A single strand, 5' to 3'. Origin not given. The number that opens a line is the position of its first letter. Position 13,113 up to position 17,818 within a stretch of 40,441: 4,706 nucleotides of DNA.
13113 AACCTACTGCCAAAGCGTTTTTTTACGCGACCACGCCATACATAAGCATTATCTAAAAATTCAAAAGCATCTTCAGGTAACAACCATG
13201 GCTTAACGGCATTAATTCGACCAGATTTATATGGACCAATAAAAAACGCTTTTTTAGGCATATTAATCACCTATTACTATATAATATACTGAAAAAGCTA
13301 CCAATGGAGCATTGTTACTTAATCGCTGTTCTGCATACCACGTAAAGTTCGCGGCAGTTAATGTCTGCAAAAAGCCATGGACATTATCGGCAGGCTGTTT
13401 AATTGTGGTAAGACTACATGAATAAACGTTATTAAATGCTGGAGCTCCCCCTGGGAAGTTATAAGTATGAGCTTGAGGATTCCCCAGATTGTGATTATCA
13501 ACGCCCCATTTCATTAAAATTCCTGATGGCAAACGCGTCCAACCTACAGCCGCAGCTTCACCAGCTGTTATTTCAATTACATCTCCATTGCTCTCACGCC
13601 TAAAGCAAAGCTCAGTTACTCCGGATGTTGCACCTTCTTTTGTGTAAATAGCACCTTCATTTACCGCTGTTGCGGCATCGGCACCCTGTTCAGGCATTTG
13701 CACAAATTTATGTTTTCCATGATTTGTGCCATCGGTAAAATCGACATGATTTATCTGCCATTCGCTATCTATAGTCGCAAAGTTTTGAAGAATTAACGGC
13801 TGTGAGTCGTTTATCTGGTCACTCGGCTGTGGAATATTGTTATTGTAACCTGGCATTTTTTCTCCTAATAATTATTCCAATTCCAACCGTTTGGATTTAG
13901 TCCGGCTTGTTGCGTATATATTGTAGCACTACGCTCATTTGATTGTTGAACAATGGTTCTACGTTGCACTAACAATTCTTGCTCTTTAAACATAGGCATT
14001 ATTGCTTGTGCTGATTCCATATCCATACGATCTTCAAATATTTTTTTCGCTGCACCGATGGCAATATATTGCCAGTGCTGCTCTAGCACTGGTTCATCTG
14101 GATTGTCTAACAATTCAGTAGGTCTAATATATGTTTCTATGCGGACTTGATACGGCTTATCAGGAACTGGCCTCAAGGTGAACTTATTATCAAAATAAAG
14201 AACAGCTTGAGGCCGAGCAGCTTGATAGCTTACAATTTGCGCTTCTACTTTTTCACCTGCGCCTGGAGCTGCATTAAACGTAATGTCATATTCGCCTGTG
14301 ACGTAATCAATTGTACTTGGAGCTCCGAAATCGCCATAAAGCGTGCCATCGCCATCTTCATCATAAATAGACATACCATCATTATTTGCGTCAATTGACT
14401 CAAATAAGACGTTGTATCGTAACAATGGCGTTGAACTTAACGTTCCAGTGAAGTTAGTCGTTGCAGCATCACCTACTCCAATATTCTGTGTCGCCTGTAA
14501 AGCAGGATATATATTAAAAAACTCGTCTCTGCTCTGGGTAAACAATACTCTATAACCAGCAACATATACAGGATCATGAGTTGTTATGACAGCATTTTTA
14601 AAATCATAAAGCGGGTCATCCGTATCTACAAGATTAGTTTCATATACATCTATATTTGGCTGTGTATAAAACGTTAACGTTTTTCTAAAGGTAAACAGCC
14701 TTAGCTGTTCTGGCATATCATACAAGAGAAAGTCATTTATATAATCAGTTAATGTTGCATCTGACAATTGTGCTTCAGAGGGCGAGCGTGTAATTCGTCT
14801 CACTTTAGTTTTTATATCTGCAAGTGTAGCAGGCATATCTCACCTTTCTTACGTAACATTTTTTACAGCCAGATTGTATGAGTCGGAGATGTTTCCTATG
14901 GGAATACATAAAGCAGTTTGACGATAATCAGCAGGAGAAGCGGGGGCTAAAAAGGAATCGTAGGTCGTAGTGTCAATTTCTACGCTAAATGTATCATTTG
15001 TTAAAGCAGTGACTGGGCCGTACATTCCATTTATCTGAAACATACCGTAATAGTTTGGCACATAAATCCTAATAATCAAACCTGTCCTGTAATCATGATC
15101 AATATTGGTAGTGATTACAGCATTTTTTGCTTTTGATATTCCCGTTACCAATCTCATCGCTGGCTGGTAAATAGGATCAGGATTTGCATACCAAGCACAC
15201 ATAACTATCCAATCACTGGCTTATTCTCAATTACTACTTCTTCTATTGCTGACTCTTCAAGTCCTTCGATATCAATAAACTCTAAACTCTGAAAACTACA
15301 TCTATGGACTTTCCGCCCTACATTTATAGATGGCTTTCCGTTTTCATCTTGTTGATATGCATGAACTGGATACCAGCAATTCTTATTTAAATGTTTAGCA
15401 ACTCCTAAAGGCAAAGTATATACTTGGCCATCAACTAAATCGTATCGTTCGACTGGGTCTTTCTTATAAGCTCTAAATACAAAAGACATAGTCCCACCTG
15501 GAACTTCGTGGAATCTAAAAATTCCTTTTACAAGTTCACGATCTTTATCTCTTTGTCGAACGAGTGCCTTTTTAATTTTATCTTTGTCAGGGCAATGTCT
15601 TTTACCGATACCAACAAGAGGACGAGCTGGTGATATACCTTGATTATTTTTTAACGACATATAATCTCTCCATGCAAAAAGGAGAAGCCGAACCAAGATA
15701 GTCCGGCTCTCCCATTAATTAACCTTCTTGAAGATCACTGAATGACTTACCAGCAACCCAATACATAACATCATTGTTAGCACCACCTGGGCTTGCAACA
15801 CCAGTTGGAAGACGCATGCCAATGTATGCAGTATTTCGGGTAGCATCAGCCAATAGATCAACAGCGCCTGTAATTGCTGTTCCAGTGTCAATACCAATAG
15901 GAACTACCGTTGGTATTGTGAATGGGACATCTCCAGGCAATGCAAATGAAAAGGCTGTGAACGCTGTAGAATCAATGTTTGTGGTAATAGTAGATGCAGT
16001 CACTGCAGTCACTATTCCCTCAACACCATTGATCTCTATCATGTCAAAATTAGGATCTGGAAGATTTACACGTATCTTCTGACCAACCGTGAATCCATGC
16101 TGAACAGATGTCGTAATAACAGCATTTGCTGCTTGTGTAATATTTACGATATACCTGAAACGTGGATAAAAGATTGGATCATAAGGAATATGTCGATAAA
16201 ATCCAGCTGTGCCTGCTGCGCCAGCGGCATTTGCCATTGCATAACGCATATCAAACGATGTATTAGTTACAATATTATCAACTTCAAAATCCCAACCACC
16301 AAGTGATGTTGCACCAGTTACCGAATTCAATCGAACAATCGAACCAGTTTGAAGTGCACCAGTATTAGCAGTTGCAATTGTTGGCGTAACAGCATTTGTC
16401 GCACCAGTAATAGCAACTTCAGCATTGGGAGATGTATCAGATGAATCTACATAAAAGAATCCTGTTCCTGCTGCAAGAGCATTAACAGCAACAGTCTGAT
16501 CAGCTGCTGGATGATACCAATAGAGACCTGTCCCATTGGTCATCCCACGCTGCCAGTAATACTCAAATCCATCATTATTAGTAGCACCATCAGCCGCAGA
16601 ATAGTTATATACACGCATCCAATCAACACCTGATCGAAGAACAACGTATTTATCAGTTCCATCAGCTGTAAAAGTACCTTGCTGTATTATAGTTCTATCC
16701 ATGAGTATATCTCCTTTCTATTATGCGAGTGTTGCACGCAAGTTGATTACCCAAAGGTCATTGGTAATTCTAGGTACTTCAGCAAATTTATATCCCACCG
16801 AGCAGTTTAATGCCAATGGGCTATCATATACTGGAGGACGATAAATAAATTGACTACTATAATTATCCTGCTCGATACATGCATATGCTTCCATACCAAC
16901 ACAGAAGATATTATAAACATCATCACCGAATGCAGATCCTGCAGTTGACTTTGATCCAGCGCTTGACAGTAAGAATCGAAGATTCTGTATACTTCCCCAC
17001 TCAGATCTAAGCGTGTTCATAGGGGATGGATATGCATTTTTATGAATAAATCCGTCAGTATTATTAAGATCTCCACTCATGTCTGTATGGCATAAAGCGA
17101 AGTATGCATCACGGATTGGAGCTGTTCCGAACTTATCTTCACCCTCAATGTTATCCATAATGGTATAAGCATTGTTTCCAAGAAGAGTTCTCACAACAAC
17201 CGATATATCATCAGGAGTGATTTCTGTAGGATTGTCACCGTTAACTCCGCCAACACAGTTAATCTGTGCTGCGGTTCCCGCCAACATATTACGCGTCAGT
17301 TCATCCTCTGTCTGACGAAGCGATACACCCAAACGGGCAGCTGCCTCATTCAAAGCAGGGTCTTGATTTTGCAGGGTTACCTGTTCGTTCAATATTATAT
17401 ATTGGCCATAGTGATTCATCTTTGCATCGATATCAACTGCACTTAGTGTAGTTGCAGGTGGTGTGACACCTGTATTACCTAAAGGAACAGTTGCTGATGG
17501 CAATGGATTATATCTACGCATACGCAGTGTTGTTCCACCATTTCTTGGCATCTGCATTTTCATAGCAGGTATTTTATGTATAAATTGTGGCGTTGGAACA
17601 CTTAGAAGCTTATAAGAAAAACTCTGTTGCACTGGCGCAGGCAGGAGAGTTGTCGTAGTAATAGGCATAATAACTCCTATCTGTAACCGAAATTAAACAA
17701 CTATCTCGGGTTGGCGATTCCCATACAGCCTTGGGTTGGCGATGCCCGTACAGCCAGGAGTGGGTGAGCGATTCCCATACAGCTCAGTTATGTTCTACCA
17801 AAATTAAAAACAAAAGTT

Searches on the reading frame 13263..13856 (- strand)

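Call 35: search_protein_families(library=phrogs, proteins=[window:13263-13856:-], max_evalue=0.00001)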
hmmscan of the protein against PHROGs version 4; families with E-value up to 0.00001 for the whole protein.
window:13263-13856:- (197 aa): 1 family
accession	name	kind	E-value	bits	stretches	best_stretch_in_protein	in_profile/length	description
phrog_4209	-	tail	3.4e-06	27.3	1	67-196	284-405/406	tail fiber protein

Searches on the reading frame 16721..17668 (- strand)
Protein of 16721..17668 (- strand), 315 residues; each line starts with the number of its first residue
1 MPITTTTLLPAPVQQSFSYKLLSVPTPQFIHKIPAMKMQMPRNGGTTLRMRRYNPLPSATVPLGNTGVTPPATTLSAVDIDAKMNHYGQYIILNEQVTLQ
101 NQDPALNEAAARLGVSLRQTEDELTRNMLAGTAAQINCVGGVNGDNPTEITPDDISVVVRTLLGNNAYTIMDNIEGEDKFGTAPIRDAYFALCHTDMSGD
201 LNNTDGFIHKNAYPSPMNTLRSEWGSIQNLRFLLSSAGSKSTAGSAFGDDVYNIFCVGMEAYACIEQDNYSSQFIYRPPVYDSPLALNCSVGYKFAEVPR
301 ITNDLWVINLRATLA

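Call 35: search_protein_families(library=phrogs, proteins=[window:16721-17668:-], max_evalue=0.00001)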
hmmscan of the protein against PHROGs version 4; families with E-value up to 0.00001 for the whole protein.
window:16721-17668:- (315 aa): 1 family
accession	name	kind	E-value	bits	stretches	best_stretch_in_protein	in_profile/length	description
phrog_1357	-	head and packaging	4.6e-34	118.9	1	3-269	23-298/356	major head protein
